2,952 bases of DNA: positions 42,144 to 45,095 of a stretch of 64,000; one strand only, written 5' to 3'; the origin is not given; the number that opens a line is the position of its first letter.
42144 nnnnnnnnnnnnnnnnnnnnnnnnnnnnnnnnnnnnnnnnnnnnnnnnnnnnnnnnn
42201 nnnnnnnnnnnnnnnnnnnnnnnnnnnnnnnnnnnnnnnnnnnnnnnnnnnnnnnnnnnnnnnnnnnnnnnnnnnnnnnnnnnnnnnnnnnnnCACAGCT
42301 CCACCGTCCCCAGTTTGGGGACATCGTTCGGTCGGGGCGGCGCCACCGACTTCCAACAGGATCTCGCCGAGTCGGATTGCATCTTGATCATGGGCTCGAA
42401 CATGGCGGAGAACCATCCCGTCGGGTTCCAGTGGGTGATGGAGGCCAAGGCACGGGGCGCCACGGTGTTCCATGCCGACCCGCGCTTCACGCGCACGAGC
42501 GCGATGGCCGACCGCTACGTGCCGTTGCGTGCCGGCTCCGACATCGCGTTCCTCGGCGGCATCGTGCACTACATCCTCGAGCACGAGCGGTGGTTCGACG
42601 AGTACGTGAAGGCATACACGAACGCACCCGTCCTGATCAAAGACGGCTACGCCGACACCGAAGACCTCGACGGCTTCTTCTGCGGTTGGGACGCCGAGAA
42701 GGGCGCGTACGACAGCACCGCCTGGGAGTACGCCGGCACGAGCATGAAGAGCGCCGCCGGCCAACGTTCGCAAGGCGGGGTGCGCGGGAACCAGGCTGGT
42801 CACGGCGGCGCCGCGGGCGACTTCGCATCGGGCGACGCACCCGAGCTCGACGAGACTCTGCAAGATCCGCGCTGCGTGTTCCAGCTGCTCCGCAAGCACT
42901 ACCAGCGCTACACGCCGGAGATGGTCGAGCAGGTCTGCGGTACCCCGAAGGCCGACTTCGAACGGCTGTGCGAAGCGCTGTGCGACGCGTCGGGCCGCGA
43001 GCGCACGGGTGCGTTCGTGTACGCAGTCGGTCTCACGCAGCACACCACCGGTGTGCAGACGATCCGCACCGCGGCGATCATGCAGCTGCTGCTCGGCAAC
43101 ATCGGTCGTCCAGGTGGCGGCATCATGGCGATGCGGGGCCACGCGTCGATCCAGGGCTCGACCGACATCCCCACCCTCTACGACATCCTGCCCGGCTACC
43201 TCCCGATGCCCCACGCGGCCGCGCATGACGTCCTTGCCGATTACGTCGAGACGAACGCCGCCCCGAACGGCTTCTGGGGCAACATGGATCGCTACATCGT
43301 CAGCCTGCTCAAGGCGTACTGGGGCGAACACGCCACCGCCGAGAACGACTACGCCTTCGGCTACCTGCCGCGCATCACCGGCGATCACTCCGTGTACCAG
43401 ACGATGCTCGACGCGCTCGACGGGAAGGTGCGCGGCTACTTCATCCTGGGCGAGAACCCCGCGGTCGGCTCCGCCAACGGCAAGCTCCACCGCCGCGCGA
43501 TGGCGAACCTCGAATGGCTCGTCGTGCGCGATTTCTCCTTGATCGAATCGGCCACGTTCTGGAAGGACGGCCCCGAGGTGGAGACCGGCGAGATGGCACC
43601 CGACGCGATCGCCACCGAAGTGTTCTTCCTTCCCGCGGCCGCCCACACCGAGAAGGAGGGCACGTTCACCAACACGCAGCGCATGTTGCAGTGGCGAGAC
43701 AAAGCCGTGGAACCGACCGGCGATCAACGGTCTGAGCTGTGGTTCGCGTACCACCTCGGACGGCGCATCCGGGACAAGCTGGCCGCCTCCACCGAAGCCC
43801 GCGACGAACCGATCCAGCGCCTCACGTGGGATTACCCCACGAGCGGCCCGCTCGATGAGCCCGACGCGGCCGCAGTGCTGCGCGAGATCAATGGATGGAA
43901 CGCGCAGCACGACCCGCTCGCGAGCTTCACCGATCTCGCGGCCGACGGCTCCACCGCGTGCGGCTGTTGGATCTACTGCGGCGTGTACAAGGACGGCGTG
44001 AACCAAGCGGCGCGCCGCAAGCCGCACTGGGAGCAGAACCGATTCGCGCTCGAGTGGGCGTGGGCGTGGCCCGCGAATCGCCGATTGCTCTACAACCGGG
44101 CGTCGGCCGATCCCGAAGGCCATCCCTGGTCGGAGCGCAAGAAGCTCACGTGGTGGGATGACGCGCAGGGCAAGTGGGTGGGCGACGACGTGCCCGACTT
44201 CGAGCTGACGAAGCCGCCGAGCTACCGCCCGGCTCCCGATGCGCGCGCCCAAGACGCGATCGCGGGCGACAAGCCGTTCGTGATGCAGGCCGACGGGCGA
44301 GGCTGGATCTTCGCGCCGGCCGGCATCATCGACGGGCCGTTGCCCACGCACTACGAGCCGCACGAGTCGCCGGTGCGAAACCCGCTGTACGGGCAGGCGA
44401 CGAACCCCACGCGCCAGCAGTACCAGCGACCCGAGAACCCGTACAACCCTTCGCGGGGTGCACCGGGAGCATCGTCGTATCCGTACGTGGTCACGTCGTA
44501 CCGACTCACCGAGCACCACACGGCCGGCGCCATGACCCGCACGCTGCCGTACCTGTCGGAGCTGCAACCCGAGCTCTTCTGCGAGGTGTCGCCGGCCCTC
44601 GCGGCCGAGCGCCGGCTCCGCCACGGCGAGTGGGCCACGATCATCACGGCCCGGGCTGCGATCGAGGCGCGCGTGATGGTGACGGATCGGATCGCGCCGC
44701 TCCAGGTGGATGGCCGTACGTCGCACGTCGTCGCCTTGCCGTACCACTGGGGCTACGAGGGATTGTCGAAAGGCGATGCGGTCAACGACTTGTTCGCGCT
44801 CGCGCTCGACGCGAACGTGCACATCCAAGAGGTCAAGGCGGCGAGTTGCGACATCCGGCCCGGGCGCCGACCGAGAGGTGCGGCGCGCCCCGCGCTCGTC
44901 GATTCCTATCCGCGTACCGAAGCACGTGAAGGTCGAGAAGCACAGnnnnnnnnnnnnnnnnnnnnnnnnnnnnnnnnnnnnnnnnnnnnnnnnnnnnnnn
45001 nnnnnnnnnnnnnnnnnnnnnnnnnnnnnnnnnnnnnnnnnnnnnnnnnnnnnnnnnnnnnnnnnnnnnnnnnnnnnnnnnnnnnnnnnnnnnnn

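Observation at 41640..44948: In-frame TGA (42291-42293) fuses two ORF-track ORFs into one selenocysteine formate dehydrogenase, with a SECIS-like hairpin downstream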

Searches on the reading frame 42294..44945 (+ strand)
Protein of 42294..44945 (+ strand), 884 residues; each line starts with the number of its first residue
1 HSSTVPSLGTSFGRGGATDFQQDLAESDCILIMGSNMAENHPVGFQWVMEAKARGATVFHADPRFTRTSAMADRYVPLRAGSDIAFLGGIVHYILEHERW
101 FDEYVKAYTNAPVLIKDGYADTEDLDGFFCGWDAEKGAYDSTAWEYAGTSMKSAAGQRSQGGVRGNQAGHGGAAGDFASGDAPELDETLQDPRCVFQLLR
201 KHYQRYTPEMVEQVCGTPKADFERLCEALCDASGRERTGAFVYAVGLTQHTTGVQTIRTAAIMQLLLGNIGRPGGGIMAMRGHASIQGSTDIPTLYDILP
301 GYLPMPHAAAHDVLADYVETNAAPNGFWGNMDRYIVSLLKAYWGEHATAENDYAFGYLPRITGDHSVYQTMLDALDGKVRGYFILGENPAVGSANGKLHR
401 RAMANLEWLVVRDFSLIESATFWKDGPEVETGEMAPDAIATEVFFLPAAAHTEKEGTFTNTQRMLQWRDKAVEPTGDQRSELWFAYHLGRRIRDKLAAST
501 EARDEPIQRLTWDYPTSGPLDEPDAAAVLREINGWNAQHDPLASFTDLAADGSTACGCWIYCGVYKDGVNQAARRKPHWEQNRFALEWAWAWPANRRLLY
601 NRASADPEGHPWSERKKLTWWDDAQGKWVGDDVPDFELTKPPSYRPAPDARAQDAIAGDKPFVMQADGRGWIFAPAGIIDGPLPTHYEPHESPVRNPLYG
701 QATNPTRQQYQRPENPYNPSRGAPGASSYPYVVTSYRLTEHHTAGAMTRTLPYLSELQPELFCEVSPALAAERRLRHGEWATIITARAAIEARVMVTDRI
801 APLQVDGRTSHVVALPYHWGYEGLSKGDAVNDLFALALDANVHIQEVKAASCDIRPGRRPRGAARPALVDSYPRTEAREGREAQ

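Call 6: search_protein_families(library=pfam, proteins=[window:42294-44945:+])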
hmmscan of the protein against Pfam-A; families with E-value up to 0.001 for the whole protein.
window:42294-44945:+ (884 aa): 2 families
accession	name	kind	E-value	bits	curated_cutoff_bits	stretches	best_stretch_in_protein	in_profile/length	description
PF00384.28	Molybdopterin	-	4e-24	85.7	24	2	22-416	103-296/353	Molybdopterin oxidoreductase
PF01568.27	Molydop_binding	-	7.6e-15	55.3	26.8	1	732-848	2-107/110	Molydopterin dinucleotide binding domain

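Call 7: search_protein_families(library=ncbifam, proteins=[window:42294-44945:+])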
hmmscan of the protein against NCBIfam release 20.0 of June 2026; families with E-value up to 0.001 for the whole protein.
window:42294-44945:+ (884 aa): 22 families
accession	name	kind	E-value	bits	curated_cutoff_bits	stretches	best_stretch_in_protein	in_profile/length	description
NF041513.1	formate_DH_Act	exception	0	1549.3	1400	1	1-873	187-1065/1067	formate dehydrogenase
TIGR01553.1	formate-DH-alph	equivalog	2e-238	793.9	814.2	2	181-850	344-1003/1009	formate dehydrogenase-N subunit alpha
TIGR01591.1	Fdh-alpha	equivalog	3.4e-74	250.1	666.25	4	196-312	241-353/672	formate dehydrogenase subunit alpha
NF047855.1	AssmNtatRedNasC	equivalog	1.7e-42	145.6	1100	4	16-110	170-264/708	assimilatory nitrate reductase catalytic subunit NasC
TIGR01701.1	Fdhalpha-like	subfamily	1.9e-31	109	582.15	1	1-292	173-401/744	FdhF/YdeP family oxidoreductase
NF010055.0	PRK13532.1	equivalog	6.8e-30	104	904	3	4-290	184-419/830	nitrate reductase catalytic subunit NapA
TIGR01706.1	NAPA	equivalog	2.7e-29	102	930.55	3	9-291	189-421/830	periplasmic nitrate reductase subunit alpha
TIGR03479.1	DMSO_red_II_alp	subfamily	8.2e-25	87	984.75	1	20-282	218-470/913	molybdopterin-dependent oxidoreductase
NF012032.0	PRK15488.1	equivalog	5.6e-19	67.6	694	1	17-110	187-282/759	thiosulfate reductase PhsA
NF041323.1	Nitr_red_NasA_Halo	equivalog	4.6e-18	65.1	1000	1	5-110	131-237/673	assimilatory nitrate reductase NasA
TIGR02166.1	dmsA_ynfE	subfamily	1.8e-17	62.7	777.7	2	21-108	206-298/794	DMSO/selenate family reductase complex A subunit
NF042978.1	EthbenzDh_ebdA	equivalog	6.2e-15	54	2000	1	21-279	241-481/977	ethylbenzene dehydrogenase subunit alpha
NF007406.0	PRK09939.1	equivalog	4.8e-14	51.5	1473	1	184-290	309-412/759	acid resistance putative oxidoreductase YdeP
NF041783.2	mnquin_red_QrcB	equivalog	2.3e-09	36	440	1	15-98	191-281/695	menaquinone reductase molybdopterin-binding-like subunit QrcB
TIGR00509.1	bisC_fam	subfamily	1.8e-07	29.8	1017.55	0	46-110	195-260/772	molybdopterin guanine dinucleotide-containing S/N-oxide reductase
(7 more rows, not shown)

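Call 11: find_related_loci(query=window:42294-44945:+, collection=genome_contigs, flank=10000)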
Query window:42294-44945:+ (884 aa) in genome_contigs; peptide patterns used: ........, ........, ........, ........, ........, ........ (x = any residue, [..] = any of these).
600 stretches matched a pattern (row limit reached: there are more); 595 encode a relative of the query (tblastn E <= 1e-3); the best 80 are kept; 80 distinct loci.
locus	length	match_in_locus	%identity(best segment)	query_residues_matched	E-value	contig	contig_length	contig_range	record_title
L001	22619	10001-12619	69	1-874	0e+0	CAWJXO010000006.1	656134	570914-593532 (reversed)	MAG: uncultured Solirubrobacterales bacterium isolate MFD05502.bin.2.100 genome assembly, contig: contig_14961, whole ge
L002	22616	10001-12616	67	1-872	0e+0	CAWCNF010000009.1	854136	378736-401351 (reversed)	MAG: uncultured Solirubrobacterales bacterium isolate MFD05442.bin.2.87 genome assembly, contig: contig_8017, whole geno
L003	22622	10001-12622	67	1-872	0e+0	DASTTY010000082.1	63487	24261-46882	MAG TPA_asm: Solirubrobacterales bacterium isolate SMAG_U2318 k141_866857, whole genome shotgun sequence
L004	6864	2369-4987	67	1-872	0e+0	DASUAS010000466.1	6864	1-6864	MAG TPA_asm: Acidimicrobiia bacterium isolate SMAG_U2501 k141_244858, whole genome shotgun sequence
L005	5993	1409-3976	68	1-872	0e+0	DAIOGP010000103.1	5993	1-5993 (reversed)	MAG TPA_asm: Solirubrobacteraceae bacterium isolate CTOTU26099 NODE_10911_length_5993_cov_5.494106, whole genome shotgun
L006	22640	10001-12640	66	1-879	0e+0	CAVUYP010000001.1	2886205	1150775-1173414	MAG: uncultured Conexibacteraceae bacterium isolate MFD05684.bin.2.174 genome assembly, contig: contig_31768, whole geno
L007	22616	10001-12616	66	1-872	0e+0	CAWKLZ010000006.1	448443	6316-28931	MAG: uncultured Solirubrobacterales bacterium isolate MFD05442.bin.2.280 genome assembly, contig: contig_26594, whole ge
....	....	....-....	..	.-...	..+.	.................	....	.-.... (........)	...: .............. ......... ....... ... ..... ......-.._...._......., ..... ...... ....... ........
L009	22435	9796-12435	66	1-872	0e+0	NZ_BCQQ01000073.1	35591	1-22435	Actinomadura formosensis NBRC 14204, whole genome shotgun sequence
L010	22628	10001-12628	66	1-872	0e+0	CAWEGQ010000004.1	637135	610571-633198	MAG: uncultured Solirubrobacterales bacterium isolate MFD01213.bin.3.418 genome assembly, contig: contig_2508, whole gen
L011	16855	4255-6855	67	1-872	0e+0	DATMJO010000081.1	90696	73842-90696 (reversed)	MAG TPA_asm: Thermoleophilaceae bacterium isolate SMAG_U13570 k141_4704, whole genome shotgun sequence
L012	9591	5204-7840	66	1-880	0e+0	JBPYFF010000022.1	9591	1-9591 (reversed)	MAG: Acidimicrobiales bacterium isolate Bin.007.fastaField_pasture_P3 k127_1216486, whole genome shotgun sequence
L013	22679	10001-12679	65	1-874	0e+0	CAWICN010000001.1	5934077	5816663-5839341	MAG: uncultured Acidimicrobiaceae bacterium isolate MFD09603.bin.1.325 genome assembly, contig: contig_2717, whole genom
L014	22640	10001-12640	66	1-872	0e+0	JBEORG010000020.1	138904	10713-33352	Spirillospora sp. NPDC127506 NPDC127506_147_C1.ctg-0020, whole genome shotgun sequence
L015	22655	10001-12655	65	1-882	0e+0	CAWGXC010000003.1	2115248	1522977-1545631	MAG: uncultured Solirubrobacterales bacterium isolate MFD02581.bin.1.138 genome assembly, contig: contig_5088, whole gen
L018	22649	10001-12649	65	1-872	0e+0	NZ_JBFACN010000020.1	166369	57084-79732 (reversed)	Streptomyces sp. NPDC021562 NPDC021562_189_B1.ctg-0020, whole genome shotgun sequence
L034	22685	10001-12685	63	1-882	0e+0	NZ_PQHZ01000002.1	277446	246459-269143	Amycolatopsis palatopharyngis strain DSM 44832 NODE_2, whole genome shotgun sequence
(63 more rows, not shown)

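Call 23: search_protein_families(library=ncbifam, max_evalue=1e-10, proteins=[L002:15854-17275:+, L002:17271-19007:+, L002:14847-15707:-, L018:12746-13762:-, L034:4006-4995:-, L034:4994-6496:+, L002:8486-9415:+, L002:12646-13518:+])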
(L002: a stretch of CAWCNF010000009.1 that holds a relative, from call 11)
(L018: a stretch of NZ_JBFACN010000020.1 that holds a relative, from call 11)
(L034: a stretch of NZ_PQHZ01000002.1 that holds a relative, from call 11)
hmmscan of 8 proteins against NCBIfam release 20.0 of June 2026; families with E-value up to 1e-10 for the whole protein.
L002:15854-17275:+ (474 aa): 3 families
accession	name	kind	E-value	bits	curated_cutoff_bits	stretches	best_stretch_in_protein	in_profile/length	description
TIGR00474.1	selA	equivalog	2.3e-139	465.1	267.9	1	54-463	24-447/455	L-seryl-tRNA(Sec) selenium transferase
TIGR01437.1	selA_rel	subfamily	6.2e-17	61.5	385.3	1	101-357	6-256/363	DgaE family pyridoxal phosphate-dependent ammonia lyase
NF047797.1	glminPNH3LysDgaE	equivalog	1.5e-14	53.7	600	1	102-389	9-288/367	D-glucosaminate-6-phosphate ammonia lyase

L002:17271-19007:+ (579 aa): 14 families
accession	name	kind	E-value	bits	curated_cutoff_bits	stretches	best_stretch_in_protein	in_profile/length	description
TIGR00475.1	selB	equivalog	1.3e-98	331.2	242.25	1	12-363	2-344/581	selenocysteine-specific translation elongation factor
NF009373.0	PRK12736.1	subfamily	4.4e-40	137.6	452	1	10-288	12-313/394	elongation factor Tu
TIGR03680.1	eif2g_arch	equivalog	2e-39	135.9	514.5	2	63-231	83-257/407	translation initiation factor IF-2 subunit gamma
NF003077.0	PRK04000.1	equivalog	3.4e-39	135.2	315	2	62-231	86-261/412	translation initiation factor IF-2 subunit gamma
NF000766.0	PRK00049.1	subfamily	4.7e-38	131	449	1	11-273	13-299/396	elongation factor Tu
NF009372.0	PRK12735.1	subfamily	6.1e-37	127.4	479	1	9-285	11-312/396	elongation factor Tu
TIGR00485.1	EF-Tu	equivalog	8.1e-37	126.9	522.4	1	11-272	13-296/394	elongation factor Tu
NF008969.0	PRK12317.1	subfamily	8.1e-36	123.5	502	2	36-128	61-154/426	elongation factor 1-alpha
TIGR00483.1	EF-1_alpha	equivalog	8.8e-26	90.3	540.1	1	35-128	60-155/427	translation elongation factor EF-1 subunit alpha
NF004035.0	PRK05506.1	subfamily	1.2e-22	80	715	1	35-128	79-171/632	bifunctional sulfate adenylyltransferase subunit 1/adenylylsulfate kinase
TIGR02034.1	CysN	subfamily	2.8e-22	79.4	336.1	1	35-130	55-149/406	sulfate adenylyltransferase, large subunit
NF003478.0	PRK05124.1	equivalog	3.5e-19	68.7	590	1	35-129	82-175/475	sulfate adenylyltransferase subunit CysN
TIGR00487.1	IF-2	equivalog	3.8e-18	65.5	424.4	1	16-246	93-318/587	translation initiation factor IF-2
TIGR00231.1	small_GTP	domain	8.9e-12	45.1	42.5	1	13-165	6-161/164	GTP-binding protein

L002:14847-15707:- (287 aa): 8 families
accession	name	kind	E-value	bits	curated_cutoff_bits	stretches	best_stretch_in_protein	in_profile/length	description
TIGR00476.1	selD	equivalog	1.5e-97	326.5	125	1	2-264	51-310/311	selenide, water dikinase SelD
NF002098.0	PRK00943.1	equivalog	3.5e-89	299.1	299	1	2-265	55-314/347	selenide, water dikinase SelD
NF010705.0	PRK14105.1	equivalog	1.8e-42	145.5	291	1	5-212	55-278/345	selenide, water dikinase SelD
TIGR04369.1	fusion_not_SelD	hypoth_equivalog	5.5e-31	107.4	700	1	5-266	393-687/701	oxidoreductase/SelD-related fusion protein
TIGR01379.1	thiL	equivalog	8.1e-23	80.9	184.15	1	10-213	45-247/320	thiamine-phosphate kinase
NF004351.0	PRK05731.1-4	equivalog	3.7e-18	65.7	324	1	23-212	70-257/321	thiamine-phosphate kinase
NF004350.0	PRK05731.1-1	equivalog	6.6e-12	45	441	1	9-210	48-247/325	thiamine-phosphate kinase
TIGR03267.1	methan_mark_2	hypoth_equivalog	2.9e-11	43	365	1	23-208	73-252/323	methanogenesis marker 2 protein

L018:12746-13762:- (339 aa): 8 families
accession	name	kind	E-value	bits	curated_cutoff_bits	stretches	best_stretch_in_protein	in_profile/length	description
TIGR00476.1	selD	equivalog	9.1e-114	379.8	125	1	11-318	1-307/311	selenide, water dikinase SelD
NF002098.0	PRK00943.1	equivalog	5.6e-102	341.2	299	1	8-317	4-309/347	selenide, water dikinase SelD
NF010705.0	PRK14105.1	equivalog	4.3e-49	167.2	291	1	9-269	5-276/345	selenide, water dikinase SelD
TIGR04369.1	fusion_not_SelD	hypoth_equivalog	1.2e-24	86.4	700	1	17-284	354-633/701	oxidoreductase/SelD-related fusion protein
TIGR01379.1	thiL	equivalog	2.5e-21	76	184.15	1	53-271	21-246/320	thiamine-phosphate kinase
NF004351.0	PRK05731.1-4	equivalog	6e-17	61.7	324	1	51-266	33-252/321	thiamine-phosphate kinase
TIGR04049.1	AIR_rel_sll0787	hypoth_equivalog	1.3e-13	50.7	321.3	1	54-266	41-246/318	sll0787 family AIR synthase-like protein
TIGR03267.1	methan_mark_2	hypoth_equivalog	5.7e-12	45.3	365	1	54-263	42-248/323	methanogenesis marker 2 protein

L034:4006-4995:- (330 aa): 8 families
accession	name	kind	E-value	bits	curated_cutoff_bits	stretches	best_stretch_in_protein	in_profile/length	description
TIGR00476.1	selD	equivalog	6.6e-121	403.3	125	1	4-309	1-307/311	selenide, water dikinase SelD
NF002098.0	PRK00943.1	equivalog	2.8e-110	368.5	299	1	3-308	6-309/347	selenide, water dikinase SelD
NF010705.0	PRK14105.1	equivalog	1.1e-49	169.2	291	1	4-182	7-179/345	selenide, water dikinase SelD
TIGR04369.1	fusion_not_SelD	hypoth_equivalog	1.3e-28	99.6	700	1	12-307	356-680/701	oxidoreductase/SelD-related fusion protein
TIGR01379.1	thiL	equivalog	6.7e-22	77.9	184.15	1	45-262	20-246/320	thiamine-phosphate kinase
TIGR04049.1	AIR_rel_sll0787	hypoth_equivalog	3.9e-18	65.6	321.3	1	46-257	40-246/318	sll0787 family AIR synthase-like protein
NF004351.0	PRK05731.1-4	equivalog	2.1e-17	63.2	324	1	43-253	32-248/321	thiamine-phosphate kinase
TIGR03267.1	methan_mark_2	hypoth_equivalog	4.6e-14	52.2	365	1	23-253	21-247/323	methanogenesis marker 2 protein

L034:4994-6496:+ (501 aa): 1 family
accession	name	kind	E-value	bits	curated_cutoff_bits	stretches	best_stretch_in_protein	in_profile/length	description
TIGR00474.1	selA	equivalog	2.9e-124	415.4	267.9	1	76-497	2-454/455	L-seryl-tRNA(Sec) selenium transferase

L002:8486-9415:+ (310 aa): 5 families
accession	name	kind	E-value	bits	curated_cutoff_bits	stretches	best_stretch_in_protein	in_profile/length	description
NF008369.0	PRK11168.1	equivalog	8.2e-49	166.5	278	1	1-285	113-399/401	anaerobic glycerol-3-phosphate dehydrogenase subunit C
TIGR03379.1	glycerol3P_GlpC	equivalog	1.2e-35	123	279.9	1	4-285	112-396/397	anaerobic glycerol-3-phosphate dehydrogenase subunit GlpC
NF049975.1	2HglutDHaseYdiJ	equivalog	1.2e-28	99.4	1350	1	52-282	785-1015/1018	D-2-hydroxyglutarate dehydrogenase YdiJ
NF045670.1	quin_L_LdhH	equivalog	1.3e-27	96.5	800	1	23-275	436-694/706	L-lactate dehydrogenase (quinone) large subunit LdhH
NF004898.0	PRK06259.1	equivalog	2.3e-15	56.2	385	1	51-281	260-478/488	fumarate reductase (CoM/CoB) subunit TfrB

L002:12646-13518:+ (291 aa): 18 families
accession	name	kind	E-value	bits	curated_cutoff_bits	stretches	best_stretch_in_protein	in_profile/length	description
TIGR01582.1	FDH-beta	equivalog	1.7e-56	191.4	334.7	2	100-260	80-241/283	formate dehydrogenase subunit beta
TIGR02951.1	DMSO_dmsB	equivalog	5e-36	124.2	214.1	1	104-207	56-159/161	DMSO/selenate family reductase complex B subunit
NF045715.1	sulf_resp_HmcB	equivalog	3.7e-32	111.7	420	1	111-233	105-228/307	sulfate respiration complex iron-sulfur protein HmcB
NF008134.0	PRK10882.1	equivalog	3.4e-30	105.2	263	1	90-216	90-223/329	hydrogenase 2 operon protein HybA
TIGR03149.1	cyt_nit_nrfC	equivalog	3.1e-29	101.9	377.6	1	110-204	91-187/225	cytochrome c nitrite reductase Fe-S protein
NF045797.1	DsrO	equivalog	5.5e-23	81.6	200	1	111-205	101-206/235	sulfate reduction electron transfer complex DsrMKJOP subunit DsrO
TIGR03478.1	DMSO_red_II_bet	subfamily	8.3e-23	80.8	480.7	1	110-203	128-222/321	DMSO reductase family type II enzyme, iron-sulfur subunit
NF042979.1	EthbenzDh_ebdB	equivalog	5.8e-21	74.7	740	1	110-207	150-248/354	ethylbenzene dehydrogenase subunit beta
NF011569.0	PRK14993.1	equivalog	1e-20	74.2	416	1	109-210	96-197/244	tetrathionate reductase subunit TtrB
NF038355.1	FDH3_beta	equivalog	5.1e-20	72.3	240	1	111-175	52-121/180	formate dehydrogenase FDH3 subunit beta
NF041715.1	arsenate_red_ArrB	equivalog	5.6e-20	71.9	450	0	111-162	55-106/233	arsenate respiratory reductase iron-sulfur subunit ArrB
NF009408.0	PRK12769.1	equivalog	6.1e-20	70.9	1003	1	110-217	53-163/659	formate-dependent uric acid utilization protein AegA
TIGR01660.1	narH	equivalog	4.4e-17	61.7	524.05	1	110-193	180-264/492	nitrate reductase subunit beta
NF007658.0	PRK10330.1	equivalog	1.6e-16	60.3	260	0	110-214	55-170/181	electron transport protein HydN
NF009451.0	PRK12809.1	equivalog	7.9e-15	54.2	1154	1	111-203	54-141/639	formate-dependent uric acid utilization protein YgfT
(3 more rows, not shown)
